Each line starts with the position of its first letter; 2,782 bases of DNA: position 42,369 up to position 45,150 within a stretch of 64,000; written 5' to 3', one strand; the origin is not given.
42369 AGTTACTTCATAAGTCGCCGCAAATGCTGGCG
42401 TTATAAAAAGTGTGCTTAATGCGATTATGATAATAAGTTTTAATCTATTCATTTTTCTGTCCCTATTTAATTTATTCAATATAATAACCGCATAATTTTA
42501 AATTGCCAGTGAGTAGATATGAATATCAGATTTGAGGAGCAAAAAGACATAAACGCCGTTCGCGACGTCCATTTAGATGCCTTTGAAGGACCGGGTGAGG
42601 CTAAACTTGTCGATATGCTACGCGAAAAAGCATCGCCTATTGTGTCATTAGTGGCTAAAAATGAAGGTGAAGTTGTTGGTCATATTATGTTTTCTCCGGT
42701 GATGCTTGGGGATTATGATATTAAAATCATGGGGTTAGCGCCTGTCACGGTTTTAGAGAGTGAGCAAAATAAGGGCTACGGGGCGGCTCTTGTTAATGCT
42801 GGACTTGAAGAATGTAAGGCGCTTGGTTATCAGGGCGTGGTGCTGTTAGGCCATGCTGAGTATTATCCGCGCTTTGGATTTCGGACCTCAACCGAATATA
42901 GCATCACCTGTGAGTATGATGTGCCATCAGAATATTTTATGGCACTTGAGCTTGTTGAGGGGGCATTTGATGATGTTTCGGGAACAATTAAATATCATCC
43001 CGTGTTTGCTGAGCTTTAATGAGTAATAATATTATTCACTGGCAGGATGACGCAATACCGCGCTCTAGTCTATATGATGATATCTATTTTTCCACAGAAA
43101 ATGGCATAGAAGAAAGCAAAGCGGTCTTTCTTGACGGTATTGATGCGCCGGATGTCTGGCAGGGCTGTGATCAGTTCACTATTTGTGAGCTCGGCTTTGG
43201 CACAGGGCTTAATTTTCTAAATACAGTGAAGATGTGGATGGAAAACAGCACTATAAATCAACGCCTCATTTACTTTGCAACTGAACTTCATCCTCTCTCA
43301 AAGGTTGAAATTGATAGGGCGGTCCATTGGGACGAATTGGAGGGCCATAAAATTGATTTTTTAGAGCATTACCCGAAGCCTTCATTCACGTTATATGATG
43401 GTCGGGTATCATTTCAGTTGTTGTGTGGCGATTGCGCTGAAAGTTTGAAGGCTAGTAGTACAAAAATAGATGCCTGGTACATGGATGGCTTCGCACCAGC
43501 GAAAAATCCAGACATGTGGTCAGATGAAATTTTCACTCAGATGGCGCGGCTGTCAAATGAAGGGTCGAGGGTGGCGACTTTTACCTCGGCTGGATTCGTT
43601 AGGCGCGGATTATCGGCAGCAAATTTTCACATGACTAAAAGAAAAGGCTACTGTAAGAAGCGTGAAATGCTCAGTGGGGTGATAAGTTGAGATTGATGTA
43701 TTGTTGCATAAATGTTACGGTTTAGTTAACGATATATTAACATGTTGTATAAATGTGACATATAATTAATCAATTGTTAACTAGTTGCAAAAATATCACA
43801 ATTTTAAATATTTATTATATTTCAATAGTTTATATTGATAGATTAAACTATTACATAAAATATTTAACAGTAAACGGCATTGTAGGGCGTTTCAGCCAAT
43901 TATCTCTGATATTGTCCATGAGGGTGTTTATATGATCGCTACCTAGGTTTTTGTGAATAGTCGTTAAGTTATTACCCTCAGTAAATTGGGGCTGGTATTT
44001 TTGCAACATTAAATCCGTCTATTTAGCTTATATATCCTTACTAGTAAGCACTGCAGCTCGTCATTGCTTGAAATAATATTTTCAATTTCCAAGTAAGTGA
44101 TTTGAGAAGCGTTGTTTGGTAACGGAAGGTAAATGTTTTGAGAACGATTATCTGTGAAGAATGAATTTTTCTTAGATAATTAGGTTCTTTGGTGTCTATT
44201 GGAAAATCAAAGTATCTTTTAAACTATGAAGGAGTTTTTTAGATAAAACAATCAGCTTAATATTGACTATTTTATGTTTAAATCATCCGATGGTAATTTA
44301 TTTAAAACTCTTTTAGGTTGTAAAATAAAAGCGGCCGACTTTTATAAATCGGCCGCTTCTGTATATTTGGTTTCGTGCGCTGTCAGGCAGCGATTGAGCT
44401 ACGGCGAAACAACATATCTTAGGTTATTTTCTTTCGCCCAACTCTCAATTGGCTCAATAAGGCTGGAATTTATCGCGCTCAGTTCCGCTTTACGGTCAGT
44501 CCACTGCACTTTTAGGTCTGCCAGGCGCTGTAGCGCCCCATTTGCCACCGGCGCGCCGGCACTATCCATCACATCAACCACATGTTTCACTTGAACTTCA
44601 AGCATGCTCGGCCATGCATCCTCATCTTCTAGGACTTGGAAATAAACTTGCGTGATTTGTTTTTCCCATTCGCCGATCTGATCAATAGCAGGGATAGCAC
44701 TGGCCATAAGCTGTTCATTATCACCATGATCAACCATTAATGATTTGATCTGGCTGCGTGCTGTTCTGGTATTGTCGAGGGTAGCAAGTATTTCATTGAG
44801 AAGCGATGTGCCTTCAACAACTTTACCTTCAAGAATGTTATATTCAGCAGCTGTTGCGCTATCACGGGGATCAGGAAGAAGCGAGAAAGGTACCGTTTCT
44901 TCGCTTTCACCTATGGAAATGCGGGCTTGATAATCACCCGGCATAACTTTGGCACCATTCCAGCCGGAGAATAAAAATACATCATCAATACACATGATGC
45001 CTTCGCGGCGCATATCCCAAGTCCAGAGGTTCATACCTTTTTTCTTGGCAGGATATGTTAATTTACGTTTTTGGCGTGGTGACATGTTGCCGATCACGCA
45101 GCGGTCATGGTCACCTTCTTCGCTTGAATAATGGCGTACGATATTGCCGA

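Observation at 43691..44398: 708-bp AT-rich, ORF-poor gap between convergent gene ends with phased repeats, two perfect CtrA-type boxes and an orphan promoter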

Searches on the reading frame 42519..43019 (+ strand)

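Call 13: search_protein_families(library=pfam, proteins=[window:42519-43019:+], max_evalue=0.01)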
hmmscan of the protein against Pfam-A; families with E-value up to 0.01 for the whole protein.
window:42519-43019:+ (166 aa): 3 families
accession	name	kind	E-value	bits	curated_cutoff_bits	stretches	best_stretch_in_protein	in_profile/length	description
PF00583.31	Acetyltransf_1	-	9.8e-11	42.4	20.7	1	12-121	2-116/116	Acetyltransferase (GNAT) family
PF13527.13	Acetyltransf_9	-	3.1e-10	40.6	25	1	3-122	2-125/127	Acetyltransferase (GNAT) domain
PF13508.13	Acetyltransf_7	-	3.4e-08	34.2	27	1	44-122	6-83/84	Acetyltransferase (GNAT) domain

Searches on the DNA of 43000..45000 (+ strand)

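Call 5: search_rna_families(source=window, start=43000, end=45000, threshold=evalue, max_evalue=10)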
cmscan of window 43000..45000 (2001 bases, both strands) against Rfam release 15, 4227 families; matches with E-value up to 10: 12.
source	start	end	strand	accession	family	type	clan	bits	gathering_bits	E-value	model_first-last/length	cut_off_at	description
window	44260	44363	+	RF02434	SpF39_sRNA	Gene; sRNA;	-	26.2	60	1.5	1-109/109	no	Streptococcus sRNA SpF39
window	44268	44377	+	RF02070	STnc300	Gene; sRNA;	-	22.4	80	4.9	1-159/159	no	Salmonella enterica sRNA STnc300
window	44278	44368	+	RF02059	STnc50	Gene; sRNA;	-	21.6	55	1.4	1-84/84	no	Salmonella enterica sRNA STnc40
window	44320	44398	-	RF02074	STnc240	Gene; sRNA;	-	21.4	55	4.3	1-77/77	no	Enterobacterial sRNA STnc240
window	44272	44365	-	RF01627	ceN36-1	Gene; snRNA; snoRNA; HACA-box;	-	19.9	48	1.4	1-130/130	no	Nematode snoRNA ceN36-1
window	44322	44367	-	RF03443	mir-2131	Gene; miRNA;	-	18.6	92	3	21-70/89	no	mir-2131 microRNA precursor family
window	44240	44370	+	RF00558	L20_leader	Cis-reg; leader;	-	18.3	58.7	1.9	1-127/127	no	Ribosomal protein L20 leader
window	44268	44357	-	RF01464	rliA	Gene; sRNA;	-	17.9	50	1.3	51-145/224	no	Listeria sRNA rliA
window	43069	43113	+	RF00068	SNORD21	Gene; snRNA; snoRNA; CD-box;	-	17.9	63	8.4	1-95/95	no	Small nucleolar RNA SNORD21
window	43230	43387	-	RF01219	snoR100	Gene; snRNA; snoRNA; HACA-box;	-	17.8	50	2.7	1-116/116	no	Small nucleolar RNA snoR100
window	44293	44358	-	RF02671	Ysr35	Gene; sRNA;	-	14.8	428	0.23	1-339/339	no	Yersinia sRNA 35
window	44452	44507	-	RF01121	sR38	Gene; snRNA; snoRNA; CD-box;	-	14.2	50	2.9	1-59/59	no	Small nucleolar RNA sR38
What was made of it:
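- On Small non-coding RNA gene: Every Rfam match up to E = 10 scores far below its family's gathering threshold (call 5).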

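Call 82: search_dna_similar(query=window:43691-44398:+, collection=phages, mode=distant, max_evalue=0.01, max_rows=10)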
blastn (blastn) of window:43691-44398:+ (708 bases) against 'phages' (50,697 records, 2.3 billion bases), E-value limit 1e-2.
No match.

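Call 83: search_dna_similar(query=window:43691-44398:+, collection=plasmids, mode=distant, max_evalue=0.01, max_rows=10)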
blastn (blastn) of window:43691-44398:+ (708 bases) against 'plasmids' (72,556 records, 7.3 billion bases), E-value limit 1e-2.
Records with a match: 7; places in all: 7; records where one place covers at least 80% of the query: 0.
Best place of each record, by identity: 80-90% 7.
By first word of the organism name: Clostridium 4; Psychrobacter 3.
By predicted mobility (MOB-suite, as given by PLSDB): non-mobilizable 7.
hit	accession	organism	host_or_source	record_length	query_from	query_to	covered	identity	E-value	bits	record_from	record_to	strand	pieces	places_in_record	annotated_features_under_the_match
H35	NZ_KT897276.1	Clostridium botulinum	-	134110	114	174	9%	80.6%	1e-3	52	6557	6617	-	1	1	none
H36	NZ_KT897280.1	Clostridium botulinum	-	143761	114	174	9%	80.6%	1e-3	52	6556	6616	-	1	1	none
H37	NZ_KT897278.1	Clostridium botulinum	-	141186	114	174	9%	80.6%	1e-3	52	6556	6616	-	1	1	none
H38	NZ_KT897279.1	Clostridium botulinum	-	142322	114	174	9%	80.6%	1e-3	52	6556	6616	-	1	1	none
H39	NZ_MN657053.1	Psychrobacter sp.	-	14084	88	137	7%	84.3%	4e-4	54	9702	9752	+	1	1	hypothetical protein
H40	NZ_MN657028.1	Psychrobacter sp.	-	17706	88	137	7%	84.3%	4e-4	54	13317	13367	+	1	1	hypothetical protein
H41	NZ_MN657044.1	Psychrobacter sp.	-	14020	88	137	7%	84.3%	4e-4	54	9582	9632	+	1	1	hypothetical protein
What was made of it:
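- blastn finds no matching phage or plasmid DNA (calls 82, 83).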
